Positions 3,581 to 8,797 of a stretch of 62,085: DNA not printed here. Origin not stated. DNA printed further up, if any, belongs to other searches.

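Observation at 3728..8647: AT-rich single-gene islet encoding a DEDD exonuclease + RecQ core + UvrD-like helicase fusion (1639 aa)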

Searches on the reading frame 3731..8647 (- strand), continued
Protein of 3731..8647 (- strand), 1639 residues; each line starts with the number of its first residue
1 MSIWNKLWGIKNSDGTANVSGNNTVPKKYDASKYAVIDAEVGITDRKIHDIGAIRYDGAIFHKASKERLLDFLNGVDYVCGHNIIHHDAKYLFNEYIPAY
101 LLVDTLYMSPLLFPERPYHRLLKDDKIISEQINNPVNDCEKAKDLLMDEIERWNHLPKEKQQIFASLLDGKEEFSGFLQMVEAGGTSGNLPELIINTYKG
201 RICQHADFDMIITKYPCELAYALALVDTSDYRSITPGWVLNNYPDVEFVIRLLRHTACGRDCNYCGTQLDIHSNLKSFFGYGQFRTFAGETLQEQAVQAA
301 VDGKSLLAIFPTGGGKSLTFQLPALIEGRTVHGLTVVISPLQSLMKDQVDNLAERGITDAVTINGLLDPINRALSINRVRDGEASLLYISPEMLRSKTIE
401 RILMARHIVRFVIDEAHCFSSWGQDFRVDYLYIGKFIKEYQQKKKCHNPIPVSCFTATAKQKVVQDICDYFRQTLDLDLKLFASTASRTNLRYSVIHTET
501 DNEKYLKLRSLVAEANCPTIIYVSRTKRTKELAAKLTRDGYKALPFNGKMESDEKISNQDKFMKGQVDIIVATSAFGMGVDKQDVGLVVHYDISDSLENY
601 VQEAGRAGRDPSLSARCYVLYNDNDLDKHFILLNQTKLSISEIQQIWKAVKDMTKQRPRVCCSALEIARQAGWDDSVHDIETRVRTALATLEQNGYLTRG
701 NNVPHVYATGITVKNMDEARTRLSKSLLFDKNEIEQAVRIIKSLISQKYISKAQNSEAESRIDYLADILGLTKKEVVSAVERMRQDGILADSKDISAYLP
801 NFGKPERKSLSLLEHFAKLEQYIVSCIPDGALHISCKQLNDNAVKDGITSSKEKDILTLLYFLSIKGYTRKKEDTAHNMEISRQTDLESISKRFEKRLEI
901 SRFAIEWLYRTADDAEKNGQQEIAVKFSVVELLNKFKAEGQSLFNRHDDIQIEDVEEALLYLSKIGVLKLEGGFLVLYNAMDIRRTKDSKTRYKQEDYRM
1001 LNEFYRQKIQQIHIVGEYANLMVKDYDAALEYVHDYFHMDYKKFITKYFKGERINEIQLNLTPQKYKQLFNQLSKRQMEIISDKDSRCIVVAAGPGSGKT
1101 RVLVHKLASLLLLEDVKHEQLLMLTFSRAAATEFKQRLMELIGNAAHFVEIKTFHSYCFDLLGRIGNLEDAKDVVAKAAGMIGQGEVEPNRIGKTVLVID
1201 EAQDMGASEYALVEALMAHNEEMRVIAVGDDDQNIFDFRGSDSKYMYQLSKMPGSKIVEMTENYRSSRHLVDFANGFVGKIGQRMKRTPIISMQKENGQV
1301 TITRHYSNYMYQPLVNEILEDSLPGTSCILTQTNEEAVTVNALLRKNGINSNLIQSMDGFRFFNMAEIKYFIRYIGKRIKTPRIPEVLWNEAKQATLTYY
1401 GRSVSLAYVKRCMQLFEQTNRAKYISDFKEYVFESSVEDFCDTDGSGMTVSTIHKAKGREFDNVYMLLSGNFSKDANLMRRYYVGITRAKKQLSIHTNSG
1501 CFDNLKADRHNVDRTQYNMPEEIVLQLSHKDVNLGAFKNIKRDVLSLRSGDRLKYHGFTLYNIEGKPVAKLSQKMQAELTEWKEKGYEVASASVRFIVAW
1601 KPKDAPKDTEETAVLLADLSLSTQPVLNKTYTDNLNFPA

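Call 13: find_encoding_contigs(protein=P0001, flank=10000, max_places=6)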
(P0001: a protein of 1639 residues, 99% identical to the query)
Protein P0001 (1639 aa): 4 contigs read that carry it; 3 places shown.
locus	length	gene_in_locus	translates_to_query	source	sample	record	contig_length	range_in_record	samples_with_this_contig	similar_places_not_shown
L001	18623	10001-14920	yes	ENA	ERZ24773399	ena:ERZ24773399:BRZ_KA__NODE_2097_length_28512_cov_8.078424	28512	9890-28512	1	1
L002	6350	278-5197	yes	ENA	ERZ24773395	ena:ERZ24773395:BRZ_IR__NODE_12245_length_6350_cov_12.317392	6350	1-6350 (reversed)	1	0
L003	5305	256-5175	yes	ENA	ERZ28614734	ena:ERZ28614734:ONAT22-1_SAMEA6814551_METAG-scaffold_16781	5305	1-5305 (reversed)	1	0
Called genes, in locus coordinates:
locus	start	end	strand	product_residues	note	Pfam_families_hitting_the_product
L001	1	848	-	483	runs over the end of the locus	PF00266:Aminotran_5 (weak), PF21478:GcvP2_C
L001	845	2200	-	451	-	PF02347:GDC-P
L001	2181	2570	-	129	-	PF01597:GCV_H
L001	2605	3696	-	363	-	PF01571:GCV_T, PF08669:GCV_T_C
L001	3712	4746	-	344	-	PF21948:LplA-B_cat, PF10437:Lip_prot_lig_C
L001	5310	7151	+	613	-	PF01558:POR, PF01855:POR_N, PF17147:PFOR_II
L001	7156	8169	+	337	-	PF02775:TPP_enzyme_C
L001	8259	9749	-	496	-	PF01676:Metalloenzyme, PF06415:iPGM_N, PF01663:Phosphodiest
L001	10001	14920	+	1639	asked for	PF00270:DEAD, PF00271:Helicase_C, PF00580:UvrD-helicase, PF13604:AAA_30 (weak), PF13245:AAA_19, PF00580:UvrD-helicase, PF13361:UvrD_C, PF13538:UvrD_C_2, +2 more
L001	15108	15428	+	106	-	PF00829:Ribosomal_L21p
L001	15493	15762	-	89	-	-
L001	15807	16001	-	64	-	-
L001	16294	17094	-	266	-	PF02578:Cu-oxidase_4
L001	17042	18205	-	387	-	PF01018:GTP1_OBG, PF01926:MMR_HSR1, PF02421:FeoB_N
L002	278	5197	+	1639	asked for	PF00270:DEAD, PF00271:Helicase_C, PF00580:UvrD-helicase, PF13604:AAA_30 (weak), PF13245:AAA_19, PF00580:UvrD-helicase, PF13361:UvrD_C, PF13538:UvrD_C_2, +2 more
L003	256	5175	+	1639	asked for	PF00270:DEAD, PF00271:Helicase_C, PF00580:UvrD-helicase, PF13604:AAA_30 (weak), PF13245:AAA_19, PF00580:UvrD-helicase, PF13361:UvrD_C, PF13538:UvrD_C_2, +2 more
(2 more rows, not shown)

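Call 14: find_encoding_contigs(protein=P0102, flank=10000, max_places=10)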
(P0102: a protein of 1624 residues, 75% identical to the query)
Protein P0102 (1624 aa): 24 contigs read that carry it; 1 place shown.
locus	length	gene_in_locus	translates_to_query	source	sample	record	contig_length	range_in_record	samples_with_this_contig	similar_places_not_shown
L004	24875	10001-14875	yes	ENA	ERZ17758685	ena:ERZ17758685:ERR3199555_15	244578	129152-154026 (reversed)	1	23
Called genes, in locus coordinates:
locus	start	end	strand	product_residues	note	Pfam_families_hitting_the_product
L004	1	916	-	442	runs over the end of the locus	PF07994:NAD_binding_5, PF01658:Inos-1-P_synth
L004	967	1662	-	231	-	PF00702:Hydrolase, PF13419:HAD_2, PF13242:Hydrolase_like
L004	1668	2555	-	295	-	-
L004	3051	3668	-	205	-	PF00302:CAT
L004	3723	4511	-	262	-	PF20240:DUF6597, PF12833:HTH_18, PF00165:HTH_AraC (weak)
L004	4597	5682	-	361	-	PF08238:Sel1 (weak), PF20308:TPR-S (faint), PF08238:Sel1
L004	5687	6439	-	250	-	-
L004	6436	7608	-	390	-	PF08238:Sel1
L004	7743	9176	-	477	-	PF03629:SASA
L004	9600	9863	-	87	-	-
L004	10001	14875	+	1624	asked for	PF00270:DEAD, PF00271:Helicase_C, PF00580:UvrD-helicase, PF13245:AAA_19, PF13401:AAA_22 (weak), PF00580:UvrD-helicase, PF13361:UvrD_C, PF13538:UvrD_C_2, +3 more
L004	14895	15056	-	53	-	-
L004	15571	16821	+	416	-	PF01555:N6_N4_Mtase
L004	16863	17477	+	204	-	PF18273:T3RM_EcoP15I_C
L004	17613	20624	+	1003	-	PF04851:ResIII, PF19778:RE_endonuc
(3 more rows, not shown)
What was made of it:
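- type III RM plus MksE/DUF3584 (call 14)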

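Call 18: find_related_loci(query=window:3731-8647:-, collection=genome_contigs, flank=10000)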
Query window:3731-8647:- (1639 aa) in genome_contigs; peptide patterns used: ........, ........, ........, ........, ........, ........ (x = any residue, [..] = any of these).
96 stretches matched a pattern; 20 encode a relative of the query (tblastn E <= 1e-3); 20 distinct loci.
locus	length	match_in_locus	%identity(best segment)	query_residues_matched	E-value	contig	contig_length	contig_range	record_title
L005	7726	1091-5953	74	1-1624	0e+0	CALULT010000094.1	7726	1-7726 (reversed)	MAG: uncultured Paraprevotella sp. isolate BRZ_KA__bin9 genome assembly, contig: BRZ_KA__NODE_10392_length_7726_cov_15.0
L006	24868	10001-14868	77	1-1622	0e+0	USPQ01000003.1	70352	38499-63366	uncultured Bacteroides sp. isolate UMGS1954 genome assembly, contig: NODE_167_length_70352_cov_9.60454, whole genome sho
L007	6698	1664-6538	70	1-1621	0e+0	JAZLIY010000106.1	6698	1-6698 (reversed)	MAG: Bacteroidaceae bacterium isolate T1900044969_TA20190031.MAGScoT_cleanbin_000024 SGB_4025_k141_371040, whole genome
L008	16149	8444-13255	69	1-1621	0e+0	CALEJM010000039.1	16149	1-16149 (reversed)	MAG TPA_asm: uncultured Porphyromonadaceae bacterium isolate SRR6425800_bin.8_CONCOCT_v1.1_MAG genome assembly, contig:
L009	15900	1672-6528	69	1-1625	0e+0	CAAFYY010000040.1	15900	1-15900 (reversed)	MAG TPA_asm: Bacteroidales bacterium, isolate HGM05398, WGS project CAAFYY010000000 data, contig: SRS475941_43_k119_1798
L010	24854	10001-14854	76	1-1622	0e+0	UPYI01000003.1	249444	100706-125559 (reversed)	uncultured Porphyromonadaceae bacterium isolate UMGS27 genome assembly, contig: NODE_20_length_249444_cov_7.277318, whol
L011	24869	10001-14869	69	1-1621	0e+0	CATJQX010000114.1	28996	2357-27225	MAG: uncultured Muribaculaceae bacterium isolate iMGMC-520_1678881688 genome assembly, contig: MegahitA5_14434, whole ge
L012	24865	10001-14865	76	1-1622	0e+0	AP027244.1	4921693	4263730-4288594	Bacteroides finegoldii JCM 13345 DNA, complete genome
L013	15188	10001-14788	49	37-1627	0e+0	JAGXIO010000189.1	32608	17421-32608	MAG: Saccharicrinis sp. isolate LH_M88 k141_1109108, whole genome shotgun sequence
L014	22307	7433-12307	75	1-1624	0e+0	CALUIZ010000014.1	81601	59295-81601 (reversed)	MAG: uncultured Phocaeicola sp. isolate BRZ_RS__bin74 genome assembly, contig: BRZ_RS__NODE_305_length_81601_cov_13.1277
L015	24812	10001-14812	48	38-1621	0e+0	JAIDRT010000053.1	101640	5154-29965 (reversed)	MAG: Clostridia bacterium isolate SC0362_comb_6 SC0362_comb_6_contig_53, whole genome shotgun sequence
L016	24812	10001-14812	48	38-1621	0e+0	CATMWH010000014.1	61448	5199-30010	MAG TPA_asm: uncultured Christensenella sp. isolate MGG29822_1678865761 genome assembly, contig: shHF8_491, whole genome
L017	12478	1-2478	74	788-1612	0e+0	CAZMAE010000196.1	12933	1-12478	MAG TPA_asm: uncultured Odoribacter sp. isolate SRP330255_co2_37 genome assembly, contig: k141_4548493, whole genome sho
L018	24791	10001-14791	50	31-1621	0e+0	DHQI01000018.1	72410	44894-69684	MAG TPA_asm: Bacteroidales bacterium UBA5342 UBA5342_contig_372, whole genome shotgun sequence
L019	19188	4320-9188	73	1-1622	0e+0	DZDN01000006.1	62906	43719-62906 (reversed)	MAG TPA_asm: Candidatus Limimorpha avicola isolate Gambia15-481 c_000000000006, whole genome shotgun sequence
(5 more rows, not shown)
